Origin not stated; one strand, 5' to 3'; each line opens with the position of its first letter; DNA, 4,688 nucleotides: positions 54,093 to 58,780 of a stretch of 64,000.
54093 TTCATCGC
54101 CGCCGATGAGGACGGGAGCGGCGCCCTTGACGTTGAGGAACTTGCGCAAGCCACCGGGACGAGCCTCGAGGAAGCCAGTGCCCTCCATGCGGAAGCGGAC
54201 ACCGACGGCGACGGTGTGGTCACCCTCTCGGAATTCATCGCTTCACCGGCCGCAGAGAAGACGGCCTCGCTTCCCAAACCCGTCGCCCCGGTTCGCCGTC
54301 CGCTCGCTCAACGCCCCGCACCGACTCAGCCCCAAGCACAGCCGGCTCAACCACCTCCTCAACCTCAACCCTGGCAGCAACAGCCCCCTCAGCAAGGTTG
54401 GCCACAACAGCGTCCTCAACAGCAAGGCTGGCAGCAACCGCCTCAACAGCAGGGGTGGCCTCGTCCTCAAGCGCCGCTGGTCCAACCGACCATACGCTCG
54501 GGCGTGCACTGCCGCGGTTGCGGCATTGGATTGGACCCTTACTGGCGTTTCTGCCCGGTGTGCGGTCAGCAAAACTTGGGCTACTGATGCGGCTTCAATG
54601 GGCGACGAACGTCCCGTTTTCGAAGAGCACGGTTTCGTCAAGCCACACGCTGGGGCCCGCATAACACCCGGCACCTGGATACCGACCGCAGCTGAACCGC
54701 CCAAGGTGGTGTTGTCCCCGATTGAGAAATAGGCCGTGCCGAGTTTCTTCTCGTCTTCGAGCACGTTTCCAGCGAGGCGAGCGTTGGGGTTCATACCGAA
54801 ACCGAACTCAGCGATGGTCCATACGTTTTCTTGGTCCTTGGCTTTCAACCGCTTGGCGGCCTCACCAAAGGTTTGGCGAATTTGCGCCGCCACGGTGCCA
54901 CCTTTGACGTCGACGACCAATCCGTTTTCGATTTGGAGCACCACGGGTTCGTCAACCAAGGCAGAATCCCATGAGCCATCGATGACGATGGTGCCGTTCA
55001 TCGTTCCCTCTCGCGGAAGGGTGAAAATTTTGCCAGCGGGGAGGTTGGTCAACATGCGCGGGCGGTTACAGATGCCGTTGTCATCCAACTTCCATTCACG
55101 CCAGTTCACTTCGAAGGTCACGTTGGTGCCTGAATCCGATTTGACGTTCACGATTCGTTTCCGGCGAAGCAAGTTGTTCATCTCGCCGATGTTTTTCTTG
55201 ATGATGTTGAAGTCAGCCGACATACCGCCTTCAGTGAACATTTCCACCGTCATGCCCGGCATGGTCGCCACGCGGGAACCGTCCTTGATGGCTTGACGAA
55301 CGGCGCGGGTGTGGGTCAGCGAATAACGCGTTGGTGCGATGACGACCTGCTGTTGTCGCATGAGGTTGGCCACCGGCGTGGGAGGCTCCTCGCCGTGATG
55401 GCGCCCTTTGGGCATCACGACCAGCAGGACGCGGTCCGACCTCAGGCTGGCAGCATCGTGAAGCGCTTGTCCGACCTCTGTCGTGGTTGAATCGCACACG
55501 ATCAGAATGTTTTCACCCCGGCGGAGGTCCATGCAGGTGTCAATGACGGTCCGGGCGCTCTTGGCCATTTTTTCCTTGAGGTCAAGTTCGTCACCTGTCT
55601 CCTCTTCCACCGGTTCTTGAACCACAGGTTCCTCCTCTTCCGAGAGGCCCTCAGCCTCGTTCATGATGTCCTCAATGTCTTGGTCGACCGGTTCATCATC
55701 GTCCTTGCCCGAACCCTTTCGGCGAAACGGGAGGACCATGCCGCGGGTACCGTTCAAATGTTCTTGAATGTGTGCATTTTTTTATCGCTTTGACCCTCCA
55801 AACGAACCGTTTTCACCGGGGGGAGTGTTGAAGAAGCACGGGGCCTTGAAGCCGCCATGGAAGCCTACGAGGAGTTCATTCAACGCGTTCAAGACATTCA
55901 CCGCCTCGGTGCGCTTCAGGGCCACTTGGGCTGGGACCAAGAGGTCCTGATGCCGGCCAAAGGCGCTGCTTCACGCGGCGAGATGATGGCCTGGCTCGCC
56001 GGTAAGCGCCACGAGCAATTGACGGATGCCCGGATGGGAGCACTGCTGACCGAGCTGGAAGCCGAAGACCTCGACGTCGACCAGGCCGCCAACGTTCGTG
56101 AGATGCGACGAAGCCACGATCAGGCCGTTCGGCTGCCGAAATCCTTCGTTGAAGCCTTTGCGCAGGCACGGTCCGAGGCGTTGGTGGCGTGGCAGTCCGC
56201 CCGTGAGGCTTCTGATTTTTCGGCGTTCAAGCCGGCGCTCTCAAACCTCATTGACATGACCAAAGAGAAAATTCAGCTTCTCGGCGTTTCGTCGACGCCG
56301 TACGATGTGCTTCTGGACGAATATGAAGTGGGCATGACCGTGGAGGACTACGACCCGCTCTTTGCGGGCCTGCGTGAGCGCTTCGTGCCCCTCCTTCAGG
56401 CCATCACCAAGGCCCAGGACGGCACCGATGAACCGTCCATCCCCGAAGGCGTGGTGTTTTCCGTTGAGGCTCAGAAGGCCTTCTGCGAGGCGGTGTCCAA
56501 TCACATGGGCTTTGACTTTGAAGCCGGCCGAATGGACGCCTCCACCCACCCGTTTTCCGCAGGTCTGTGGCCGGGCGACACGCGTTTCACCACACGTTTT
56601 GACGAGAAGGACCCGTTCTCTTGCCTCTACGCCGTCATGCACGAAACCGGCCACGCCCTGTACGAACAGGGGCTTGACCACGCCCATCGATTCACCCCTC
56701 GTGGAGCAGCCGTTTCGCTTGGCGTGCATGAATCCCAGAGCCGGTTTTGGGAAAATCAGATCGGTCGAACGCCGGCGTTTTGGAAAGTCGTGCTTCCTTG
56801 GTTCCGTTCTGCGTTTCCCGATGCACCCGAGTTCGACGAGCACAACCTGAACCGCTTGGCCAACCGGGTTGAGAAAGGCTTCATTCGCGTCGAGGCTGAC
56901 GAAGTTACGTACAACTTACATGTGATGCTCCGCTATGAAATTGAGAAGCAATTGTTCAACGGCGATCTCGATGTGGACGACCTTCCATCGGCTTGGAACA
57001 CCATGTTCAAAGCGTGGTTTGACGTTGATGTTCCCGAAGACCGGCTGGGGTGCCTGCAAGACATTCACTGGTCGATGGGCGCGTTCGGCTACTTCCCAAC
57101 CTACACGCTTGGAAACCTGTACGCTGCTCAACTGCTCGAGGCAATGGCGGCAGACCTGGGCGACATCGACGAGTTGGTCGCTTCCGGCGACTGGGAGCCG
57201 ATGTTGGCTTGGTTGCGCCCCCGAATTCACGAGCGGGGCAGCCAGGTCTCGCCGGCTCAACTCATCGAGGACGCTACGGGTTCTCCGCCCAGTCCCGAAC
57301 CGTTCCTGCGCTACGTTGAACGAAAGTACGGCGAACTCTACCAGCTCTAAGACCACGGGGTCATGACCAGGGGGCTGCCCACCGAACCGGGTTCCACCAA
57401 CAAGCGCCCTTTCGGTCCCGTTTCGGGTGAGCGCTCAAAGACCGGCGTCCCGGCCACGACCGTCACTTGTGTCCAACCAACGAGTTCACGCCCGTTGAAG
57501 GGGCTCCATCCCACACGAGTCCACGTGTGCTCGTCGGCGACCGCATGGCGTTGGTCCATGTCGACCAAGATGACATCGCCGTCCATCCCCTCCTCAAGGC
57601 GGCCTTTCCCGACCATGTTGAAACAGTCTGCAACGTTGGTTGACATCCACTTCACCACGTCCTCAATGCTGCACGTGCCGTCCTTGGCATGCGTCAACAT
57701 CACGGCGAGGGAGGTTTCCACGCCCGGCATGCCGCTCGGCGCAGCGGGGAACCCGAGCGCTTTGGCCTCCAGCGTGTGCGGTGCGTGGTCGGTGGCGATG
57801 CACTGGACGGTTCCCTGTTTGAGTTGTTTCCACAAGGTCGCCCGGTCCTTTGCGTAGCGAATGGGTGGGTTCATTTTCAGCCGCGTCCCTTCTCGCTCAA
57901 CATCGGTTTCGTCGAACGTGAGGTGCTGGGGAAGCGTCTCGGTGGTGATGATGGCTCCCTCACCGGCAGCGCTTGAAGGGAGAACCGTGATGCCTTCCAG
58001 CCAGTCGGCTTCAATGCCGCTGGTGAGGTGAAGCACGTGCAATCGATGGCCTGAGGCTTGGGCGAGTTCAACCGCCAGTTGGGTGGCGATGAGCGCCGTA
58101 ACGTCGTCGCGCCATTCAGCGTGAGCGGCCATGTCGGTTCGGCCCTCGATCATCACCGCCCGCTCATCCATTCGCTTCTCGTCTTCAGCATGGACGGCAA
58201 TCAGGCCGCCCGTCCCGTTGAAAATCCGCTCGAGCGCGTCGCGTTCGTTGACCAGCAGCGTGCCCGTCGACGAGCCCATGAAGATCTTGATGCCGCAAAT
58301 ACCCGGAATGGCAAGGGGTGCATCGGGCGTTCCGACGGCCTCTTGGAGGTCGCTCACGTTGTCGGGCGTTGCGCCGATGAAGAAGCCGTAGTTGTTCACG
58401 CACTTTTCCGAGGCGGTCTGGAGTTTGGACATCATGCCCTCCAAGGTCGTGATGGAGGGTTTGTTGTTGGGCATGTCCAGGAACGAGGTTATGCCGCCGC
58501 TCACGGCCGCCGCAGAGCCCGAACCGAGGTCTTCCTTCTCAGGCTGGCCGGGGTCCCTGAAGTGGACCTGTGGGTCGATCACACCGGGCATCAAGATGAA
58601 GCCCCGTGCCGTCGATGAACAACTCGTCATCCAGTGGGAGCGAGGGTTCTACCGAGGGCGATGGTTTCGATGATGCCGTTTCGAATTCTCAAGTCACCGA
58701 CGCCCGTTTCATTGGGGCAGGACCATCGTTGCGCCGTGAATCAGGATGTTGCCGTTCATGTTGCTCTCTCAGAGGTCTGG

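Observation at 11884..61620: AT-rich palindrome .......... occurs four times exactly (plus one 9/10 copy), far above chance, mostly inside unrelated CDS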

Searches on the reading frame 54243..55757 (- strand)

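Call 44: search_protein_families(library=pfam, proteins=[window:54243-55757:-], max_evalue=0.00001)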
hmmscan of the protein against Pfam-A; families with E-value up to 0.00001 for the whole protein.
window:54243-55757:- (504 aa): 1 family
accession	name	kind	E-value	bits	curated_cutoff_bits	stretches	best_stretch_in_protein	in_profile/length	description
PF02073.20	Peptidase_M29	-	1.2e-08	34.7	27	1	182-286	184-292/406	Thermophilic metalloprotease (M29)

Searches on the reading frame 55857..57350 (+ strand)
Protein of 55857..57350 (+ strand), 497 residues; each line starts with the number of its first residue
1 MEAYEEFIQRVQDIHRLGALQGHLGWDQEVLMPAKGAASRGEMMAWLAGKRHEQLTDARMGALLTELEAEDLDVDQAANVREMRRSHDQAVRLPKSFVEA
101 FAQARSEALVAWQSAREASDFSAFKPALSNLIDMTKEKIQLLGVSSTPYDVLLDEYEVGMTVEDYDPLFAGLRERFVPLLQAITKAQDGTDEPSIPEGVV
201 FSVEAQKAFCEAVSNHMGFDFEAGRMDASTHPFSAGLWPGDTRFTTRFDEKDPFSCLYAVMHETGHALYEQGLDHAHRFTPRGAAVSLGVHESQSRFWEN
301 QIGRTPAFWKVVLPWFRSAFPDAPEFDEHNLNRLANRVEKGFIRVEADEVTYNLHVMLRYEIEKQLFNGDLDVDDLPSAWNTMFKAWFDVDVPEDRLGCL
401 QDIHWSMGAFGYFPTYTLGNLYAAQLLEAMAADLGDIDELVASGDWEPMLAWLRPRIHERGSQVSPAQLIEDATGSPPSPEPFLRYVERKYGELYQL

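Call 44: search_protein_families(library=pfam, proteins=[window:55857-57350:+], max_evalue=0.00001)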
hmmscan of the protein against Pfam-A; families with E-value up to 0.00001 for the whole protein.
window:55857-57350:+ (497 aa): 1 family
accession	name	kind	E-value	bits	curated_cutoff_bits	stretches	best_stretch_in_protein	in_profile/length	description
PF02074.21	Peptidase_M32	-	1.5e-173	578.4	25.1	1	9-491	4-489/489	Carboxypeptidase Taq (M32) metallopeptidase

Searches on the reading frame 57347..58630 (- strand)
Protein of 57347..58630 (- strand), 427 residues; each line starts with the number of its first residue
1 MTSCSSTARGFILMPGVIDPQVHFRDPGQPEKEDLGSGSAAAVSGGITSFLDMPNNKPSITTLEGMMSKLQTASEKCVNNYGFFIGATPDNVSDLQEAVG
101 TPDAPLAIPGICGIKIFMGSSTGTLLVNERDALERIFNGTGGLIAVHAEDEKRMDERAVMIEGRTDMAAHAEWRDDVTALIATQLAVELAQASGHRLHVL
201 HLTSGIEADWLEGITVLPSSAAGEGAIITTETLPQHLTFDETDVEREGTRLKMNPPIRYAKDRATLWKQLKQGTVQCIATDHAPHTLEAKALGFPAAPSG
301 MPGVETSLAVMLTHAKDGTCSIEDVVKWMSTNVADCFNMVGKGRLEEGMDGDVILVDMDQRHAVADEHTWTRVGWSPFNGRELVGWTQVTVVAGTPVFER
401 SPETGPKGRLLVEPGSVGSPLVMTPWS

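Call 44: search_protein_families(library=pfam, proteins=[window:57347-58630:-], max_evalue=0.00001)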
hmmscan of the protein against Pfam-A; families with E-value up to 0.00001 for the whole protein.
window:57347-58630:- (427 aa): 1 family
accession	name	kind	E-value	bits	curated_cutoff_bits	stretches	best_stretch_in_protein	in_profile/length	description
PF01979.26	Amidohydro_1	-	8.1e-20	71.8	25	1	12-395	1-343/345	Amidohydrolase family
